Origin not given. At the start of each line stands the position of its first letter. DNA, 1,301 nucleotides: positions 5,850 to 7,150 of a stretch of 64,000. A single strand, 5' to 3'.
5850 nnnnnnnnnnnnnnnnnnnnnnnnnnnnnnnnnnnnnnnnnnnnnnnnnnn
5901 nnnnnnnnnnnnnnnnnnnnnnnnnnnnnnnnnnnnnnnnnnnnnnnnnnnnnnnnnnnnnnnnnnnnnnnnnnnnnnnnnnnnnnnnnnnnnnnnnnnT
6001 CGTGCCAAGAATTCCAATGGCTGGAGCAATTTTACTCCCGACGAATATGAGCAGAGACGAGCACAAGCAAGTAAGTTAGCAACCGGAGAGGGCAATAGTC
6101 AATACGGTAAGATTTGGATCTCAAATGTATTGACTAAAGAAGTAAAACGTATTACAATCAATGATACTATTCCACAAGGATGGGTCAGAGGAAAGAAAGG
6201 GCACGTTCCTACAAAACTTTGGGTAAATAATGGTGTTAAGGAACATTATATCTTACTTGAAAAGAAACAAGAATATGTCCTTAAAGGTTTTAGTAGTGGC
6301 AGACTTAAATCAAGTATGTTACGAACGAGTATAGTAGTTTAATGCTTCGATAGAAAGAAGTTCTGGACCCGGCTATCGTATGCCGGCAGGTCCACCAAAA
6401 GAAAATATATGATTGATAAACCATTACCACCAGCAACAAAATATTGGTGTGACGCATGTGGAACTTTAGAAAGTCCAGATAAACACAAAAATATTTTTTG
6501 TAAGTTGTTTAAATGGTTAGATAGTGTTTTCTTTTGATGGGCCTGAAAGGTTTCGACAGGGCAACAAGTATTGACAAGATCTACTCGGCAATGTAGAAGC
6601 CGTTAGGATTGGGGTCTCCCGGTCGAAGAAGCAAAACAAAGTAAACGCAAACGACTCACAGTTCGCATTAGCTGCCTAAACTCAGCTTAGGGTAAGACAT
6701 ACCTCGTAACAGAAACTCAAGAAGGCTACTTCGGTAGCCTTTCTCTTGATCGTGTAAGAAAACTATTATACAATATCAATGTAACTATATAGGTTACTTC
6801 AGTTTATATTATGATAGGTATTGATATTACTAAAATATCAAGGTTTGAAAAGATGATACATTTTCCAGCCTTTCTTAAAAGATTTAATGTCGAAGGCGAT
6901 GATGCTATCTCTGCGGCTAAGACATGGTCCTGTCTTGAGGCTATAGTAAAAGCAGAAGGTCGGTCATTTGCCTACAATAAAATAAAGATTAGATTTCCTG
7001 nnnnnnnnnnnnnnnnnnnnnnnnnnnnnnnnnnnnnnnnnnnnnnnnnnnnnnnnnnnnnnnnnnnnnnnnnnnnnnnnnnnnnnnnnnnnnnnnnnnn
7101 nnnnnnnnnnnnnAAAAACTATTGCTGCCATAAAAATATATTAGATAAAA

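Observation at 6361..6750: Permuted (two-piece) tmRNA gene with tag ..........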

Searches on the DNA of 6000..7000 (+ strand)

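Call 4: search_dna_similar(query=window:6000-7000:+, collection=phages, mode=distant, max_rows=30)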
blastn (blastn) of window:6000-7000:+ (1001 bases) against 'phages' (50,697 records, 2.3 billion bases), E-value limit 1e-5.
No match.

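Call 19: search_rna_families(source=window, start=6000, end=7000, threshold=evalue, max_evalue=10, show_alignments=6)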
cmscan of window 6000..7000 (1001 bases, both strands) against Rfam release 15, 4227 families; matches with E-value up to 10: 4.
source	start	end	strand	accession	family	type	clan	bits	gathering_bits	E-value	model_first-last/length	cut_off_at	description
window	6333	6679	+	RF04321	tmRNA_permuted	Gene;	-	91.6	47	3.7e-18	1-213/213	no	permuted transfer-messenger RNA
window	6481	6744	+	RF01850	beta_tmRNA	Gene;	CL00001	45.5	84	1.3e-12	1-331/331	no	Betaproteobacteria transfer-messenger RNA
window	6820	6888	+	RF00455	mir-15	Gene; miRNA;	CL00085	16.5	57.3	0.71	1-88/88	no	mir-15 microRNA precursor family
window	6894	6973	+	RF00159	snoZ168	Gene; snRNA; snoRNA; CD-box;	-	16.3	36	3.4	1-82/82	no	Small nucleolar RNA Z168/Z174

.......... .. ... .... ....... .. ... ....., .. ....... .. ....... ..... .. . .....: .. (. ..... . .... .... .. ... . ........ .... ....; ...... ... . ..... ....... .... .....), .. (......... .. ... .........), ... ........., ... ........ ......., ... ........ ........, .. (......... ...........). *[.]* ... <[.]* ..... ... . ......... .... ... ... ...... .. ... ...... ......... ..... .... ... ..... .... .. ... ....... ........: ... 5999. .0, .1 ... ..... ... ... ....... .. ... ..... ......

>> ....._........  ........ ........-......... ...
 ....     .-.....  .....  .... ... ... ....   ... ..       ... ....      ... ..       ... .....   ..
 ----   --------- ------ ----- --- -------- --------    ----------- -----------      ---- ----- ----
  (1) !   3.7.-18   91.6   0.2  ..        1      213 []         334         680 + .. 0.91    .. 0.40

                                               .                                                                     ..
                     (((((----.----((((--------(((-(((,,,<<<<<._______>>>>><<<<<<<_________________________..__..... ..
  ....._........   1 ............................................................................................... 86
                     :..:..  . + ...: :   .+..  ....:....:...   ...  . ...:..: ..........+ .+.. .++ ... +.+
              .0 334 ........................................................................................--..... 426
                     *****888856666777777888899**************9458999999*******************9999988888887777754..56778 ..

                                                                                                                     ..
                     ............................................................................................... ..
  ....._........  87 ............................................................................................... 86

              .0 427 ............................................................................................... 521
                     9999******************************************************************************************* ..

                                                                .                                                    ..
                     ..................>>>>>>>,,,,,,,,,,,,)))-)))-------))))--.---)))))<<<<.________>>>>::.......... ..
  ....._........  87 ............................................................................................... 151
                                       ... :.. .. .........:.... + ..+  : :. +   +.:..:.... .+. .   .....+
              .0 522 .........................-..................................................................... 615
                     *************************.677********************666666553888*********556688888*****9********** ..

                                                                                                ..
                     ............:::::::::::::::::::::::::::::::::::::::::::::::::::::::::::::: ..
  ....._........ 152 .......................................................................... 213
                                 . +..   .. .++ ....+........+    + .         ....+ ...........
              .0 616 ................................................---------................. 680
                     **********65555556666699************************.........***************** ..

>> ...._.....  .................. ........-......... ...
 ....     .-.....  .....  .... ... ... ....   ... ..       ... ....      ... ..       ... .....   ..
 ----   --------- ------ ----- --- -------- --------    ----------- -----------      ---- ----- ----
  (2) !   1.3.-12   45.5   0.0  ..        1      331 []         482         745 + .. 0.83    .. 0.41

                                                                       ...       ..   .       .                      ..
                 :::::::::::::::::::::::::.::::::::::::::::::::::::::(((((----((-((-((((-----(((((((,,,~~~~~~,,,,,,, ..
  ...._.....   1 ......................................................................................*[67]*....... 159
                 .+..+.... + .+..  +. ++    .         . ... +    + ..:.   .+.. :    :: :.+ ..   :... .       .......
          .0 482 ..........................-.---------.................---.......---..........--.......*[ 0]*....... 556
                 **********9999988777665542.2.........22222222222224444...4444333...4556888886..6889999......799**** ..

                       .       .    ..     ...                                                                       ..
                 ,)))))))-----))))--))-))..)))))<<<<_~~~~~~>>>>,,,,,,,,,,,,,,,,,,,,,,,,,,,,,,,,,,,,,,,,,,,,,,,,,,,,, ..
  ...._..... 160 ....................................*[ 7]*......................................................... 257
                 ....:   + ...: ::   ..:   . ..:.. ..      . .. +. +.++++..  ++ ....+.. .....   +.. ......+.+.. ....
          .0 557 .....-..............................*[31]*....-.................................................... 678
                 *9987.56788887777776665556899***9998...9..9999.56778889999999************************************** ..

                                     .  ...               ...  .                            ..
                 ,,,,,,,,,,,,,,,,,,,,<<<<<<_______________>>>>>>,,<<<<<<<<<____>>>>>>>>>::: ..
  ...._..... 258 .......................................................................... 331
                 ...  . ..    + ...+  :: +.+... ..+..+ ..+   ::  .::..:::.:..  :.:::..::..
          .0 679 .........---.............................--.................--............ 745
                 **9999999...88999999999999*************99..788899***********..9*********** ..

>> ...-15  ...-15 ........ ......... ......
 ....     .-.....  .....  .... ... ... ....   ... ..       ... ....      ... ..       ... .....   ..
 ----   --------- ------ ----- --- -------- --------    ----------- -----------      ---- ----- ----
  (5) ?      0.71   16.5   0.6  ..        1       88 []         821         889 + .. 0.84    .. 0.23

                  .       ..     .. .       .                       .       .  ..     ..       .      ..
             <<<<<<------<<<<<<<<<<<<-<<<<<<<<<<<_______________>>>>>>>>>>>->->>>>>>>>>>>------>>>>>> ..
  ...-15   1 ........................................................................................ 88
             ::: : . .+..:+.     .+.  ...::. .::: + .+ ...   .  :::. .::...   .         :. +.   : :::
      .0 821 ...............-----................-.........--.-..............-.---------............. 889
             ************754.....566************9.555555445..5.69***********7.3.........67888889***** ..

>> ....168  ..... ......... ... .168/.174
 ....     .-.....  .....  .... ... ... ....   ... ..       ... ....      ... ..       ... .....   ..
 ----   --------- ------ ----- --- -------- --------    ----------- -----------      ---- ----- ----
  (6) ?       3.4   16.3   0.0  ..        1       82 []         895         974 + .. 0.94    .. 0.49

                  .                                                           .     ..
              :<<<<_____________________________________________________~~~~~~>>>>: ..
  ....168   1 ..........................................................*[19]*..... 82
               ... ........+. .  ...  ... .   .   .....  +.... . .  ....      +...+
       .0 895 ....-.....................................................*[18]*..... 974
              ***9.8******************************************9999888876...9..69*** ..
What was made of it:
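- On Beta-type permuted tmRNA, Rfam RF01850: The window reaches 45.5 bits, with the coding piece only aligned because the model cannot span the 141-nt insertion (call 19).
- Closest known: Two-piece ssrA of Methylophilales. Different: The window is the GGGCCUG, beta-like type with a non-canonical T-loop and has no riboswitch (call 19).
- The beta_tmRNA model reaches only 45.5 bits against a threshold of 84 (call 19). The low RF01850 score is due to the long insertion, which that model cannot span (call 19).
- Tried and rejected: It is absent here (call 19).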

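Call 47: search_rna_families(sources=[L020, L021, L022, L023, L024, L010, L012, L014, L008], threshold=gathering)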
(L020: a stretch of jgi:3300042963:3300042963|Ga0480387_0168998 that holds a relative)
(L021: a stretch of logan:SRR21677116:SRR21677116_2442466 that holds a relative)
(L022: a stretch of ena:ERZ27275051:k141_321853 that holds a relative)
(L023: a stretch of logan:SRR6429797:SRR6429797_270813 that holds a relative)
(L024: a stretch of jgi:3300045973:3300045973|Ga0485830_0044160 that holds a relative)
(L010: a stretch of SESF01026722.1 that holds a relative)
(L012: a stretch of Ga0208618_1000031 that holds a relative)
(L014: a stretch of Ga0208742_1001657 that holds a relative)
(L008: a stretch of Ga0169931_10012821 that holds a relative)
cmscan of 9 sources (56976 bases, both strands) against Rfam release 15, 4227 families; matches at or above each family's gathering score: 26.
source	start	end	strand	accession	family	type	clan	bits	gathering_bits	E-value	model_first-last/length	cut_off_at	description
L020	201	545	+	RF04321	tmRNA_permuted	Gene;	-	114.4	47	1.2e-21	1-213/213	no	permuted transfer-messenger RNA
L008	4752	5016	-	RF04321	tmRNA_permuted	Gene;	-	104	47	3.1e-19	1-213/213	no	permuted transfer-messenger RNA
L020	150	613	+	RF01850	beta_tmRNA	Gene;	CL00001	93.6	84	4.4e-27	1-331/331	no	Betaproteobacteria transfer-messenger RNA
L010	10047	10332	-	RF04321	tmRNA_permuted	Gene;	-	75.6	47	9.8e-13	1-213/213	no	permuted transfer-messenger RNA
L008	4275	4470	-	RF00028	Intron_gpI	Intron;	-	72.4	50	1.7e-16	1-253/253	no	Group I catalytic intron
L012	8760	9081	-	RF04321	tmRNA_permuted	Gene;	-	71.3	47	9e-12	1-213/213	no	permuted transfer-messenger RNA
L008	8541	8725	-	RF00028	Intron_gpI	Intron;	-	70.8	50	5.2e-16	1-253/253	no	Group I catalytic intron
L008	4145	4216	-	RF00005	tRNA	Gene; tRNA;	CL00001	70.2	29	2.5e-13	1-71/71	no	tRNA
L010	11203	11273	-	RF00005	tRNA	Gene; tRNA;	CL00001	69.4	29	3.9e-13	1-71/71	no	tRNA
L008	2163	2234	-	RF00005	tRNA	Gene; tRNA;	CL00001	69.2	29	4.5e-13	1-71/71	no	tRNA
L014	2717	3052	+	RF04321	tmRNA_permuted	Gene;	-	68.4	47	4.3e-11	1-213/213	no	permuted transfer-messenger RNA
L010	13858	13928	-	RF00005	tRNA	Gene; tRNA;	CL00001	64.3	29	1e-11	1-71/71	no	tRNA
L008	3962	4034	-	RF00005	tRNA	Gene; tRNA;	CL00001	63.9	29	1.3e-11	1-71/71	no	tRNA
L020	42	114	+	RF00005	tRNA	Gene; tRNA;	CL00001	62.2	29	4e-11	1-71/71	no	tRNA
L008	2248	2321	-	RF00005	tRNA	Gene; tRNA;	CL00001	60.9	29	9e-11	1-71/71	no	tRNA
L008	5275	5362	-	RF00005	tRNA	Gene; tRNA;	CL00001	58.4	29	4.4e-10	1-71/71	no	tRNA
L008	3799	3869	-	RF00005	tRNA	Gene; tRNA;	CL00001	56.4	29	1.5e-09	1-71/71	no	tRNA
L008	1656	1726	-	RF00005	tRNA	Gene; tRNA;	CL00001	55.3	29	3.1e-09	1-71/71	no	tRNA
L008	9496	9567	-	RF00005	tRNA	Gene; tRNA;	CL00001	54.4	29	5.5e-09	1-71/71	no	tRNA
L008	1386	1459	-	RF00005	tRNA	Gene; tRNA;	CL00001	51.9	29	2.7e-08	1-71/71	no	tRNA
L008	8785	8871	-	RF00005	tRNA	Gene; tRNA;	CL00001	51.6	29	3.2e-08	1-71/71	no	tRNA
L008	6037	6110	-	RF00005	tRNA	Gene; tRNA;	CL00001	51.5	29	3.5e-08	1-71/71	no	tRNA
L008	6172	6243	-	RF00005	tRNA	Gene; tRNA;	CL00001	50.4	29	7.1e-08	1-71/71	no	tRNA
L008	622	695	-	RF00005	tRNA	Gene; tRNA;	CL00001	48.8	29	1.9e-07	1-71/71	no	tRNA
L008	3313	3393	-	RF00005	tRNA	Gene; tRNA;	CL00001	48.3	29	2.5e-07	1-71/71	no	tRNA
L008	3481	3561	-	RF00005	tRNA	Gene; tRNA;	CL00001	47.6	29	4e-07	1-71/71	no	tRNA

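Call 73: search_dna_similar(query=window:6539-6745:+, collection=phages, mode=distant, max_evalue=1, max_rows=30)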
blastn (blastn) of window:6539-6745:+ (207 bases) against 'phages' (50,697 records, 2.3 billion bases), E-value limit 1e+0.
Records with a match: 1; places in all: 1; records where one place covers at least 80% of the query: 0.
Best place of each record, by identity: >=99% 1.
By first word of the organism name: Salmonella 1.
By host as written in the record: Salmonella typhimurium LT2 1.
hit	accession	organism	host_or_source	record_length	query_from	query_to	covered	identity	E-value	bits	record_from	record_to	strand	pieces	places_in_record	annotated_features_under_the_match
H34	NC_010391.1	Salmonella phage Fels-1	Salmonella typhimurium LT2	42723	184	204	10%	100.0%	7e-1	39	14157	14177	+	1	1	none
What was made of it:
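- Closest known: Two-piece ssrA of Methylophilales. Different: There is no DNA-level similarity (calls 4, 73).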
